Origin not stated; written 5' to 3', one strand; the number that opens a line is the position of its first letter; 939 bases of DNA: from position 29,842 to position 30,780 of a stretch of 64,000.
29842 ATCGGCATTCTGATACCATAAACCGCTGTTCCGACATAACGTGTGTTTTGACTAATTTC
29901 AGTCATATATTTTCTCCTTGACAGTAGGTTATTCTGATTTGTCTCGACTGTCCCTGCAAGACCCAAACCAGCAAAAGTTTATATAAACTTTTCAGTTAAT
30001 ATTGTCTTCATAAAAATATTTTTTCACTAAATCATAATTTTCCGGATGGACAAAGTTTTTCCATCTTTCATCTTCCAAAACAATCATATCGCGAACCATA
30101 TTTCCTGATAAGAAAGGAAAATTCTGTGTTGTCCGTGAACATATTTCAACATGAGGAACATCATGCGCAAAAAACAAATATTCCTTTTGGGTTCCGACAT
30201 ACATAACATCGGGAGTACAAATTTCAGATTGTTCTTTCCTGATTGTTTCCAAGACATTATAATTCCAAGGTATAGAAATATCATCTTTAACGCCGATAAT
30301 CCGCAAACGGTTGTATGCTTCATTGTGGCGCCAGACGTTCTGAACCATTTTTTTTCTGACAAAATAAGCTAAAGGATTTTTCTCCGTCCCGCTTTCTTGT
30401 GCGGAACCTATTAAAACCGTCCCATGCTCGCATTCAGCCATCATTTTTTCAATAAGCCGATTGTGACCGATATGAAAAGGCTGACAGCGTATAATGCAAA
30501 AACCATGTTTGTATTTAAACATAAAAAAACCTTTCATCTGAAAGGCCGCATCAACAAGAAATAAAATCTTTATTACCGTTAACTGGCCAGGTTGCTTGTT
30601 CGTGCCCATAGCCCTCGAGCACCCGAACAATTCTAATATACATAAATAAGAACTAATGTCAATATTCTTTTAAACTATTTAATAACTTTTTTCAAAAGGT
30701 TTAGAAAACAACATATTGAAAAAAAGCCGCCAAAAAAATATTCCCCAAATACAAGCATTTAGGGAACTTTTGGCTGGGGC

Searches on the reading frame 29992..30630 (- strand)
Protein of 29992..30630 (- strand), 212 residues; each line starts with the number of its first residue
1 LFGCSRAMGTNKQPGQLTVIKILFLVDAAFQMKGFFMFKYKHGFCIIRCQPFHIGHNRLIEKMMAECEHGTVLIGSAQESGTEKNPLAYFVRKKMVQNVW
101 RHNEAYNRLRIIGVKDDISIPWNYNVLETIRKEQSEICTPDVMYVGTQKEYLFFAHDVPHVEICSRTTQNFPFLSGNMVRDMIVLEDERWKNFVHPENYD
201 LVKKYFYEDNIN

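Call 94: search_protein_families(library=padloc, proteins=[window:29992-30630:-], max_evalue=0.001)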
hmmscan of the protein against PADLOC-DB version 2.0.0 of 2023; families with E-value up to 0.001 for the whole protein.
window:29992-30630:- (212 aa): 0 families

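Call 95: search_protein_families(library=pfam, proteins=[window:29992-30630:-], max_evalue=0.001)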
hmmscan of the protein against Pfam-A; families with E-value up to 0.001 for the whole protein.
window:29992-30630:- (212 aa): 2 families
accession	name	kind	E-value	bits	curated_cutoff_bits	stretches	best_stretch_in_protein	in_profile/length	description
PF01467.32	CTP_transf_like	-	9.4e-06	26.3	21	1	50-128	7-74/133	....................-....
PF08218.17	Citrate_ly_lig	-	0.00067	19.8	20.9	0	45-98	4-52/182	Citrate lyase ligase C-terminal domain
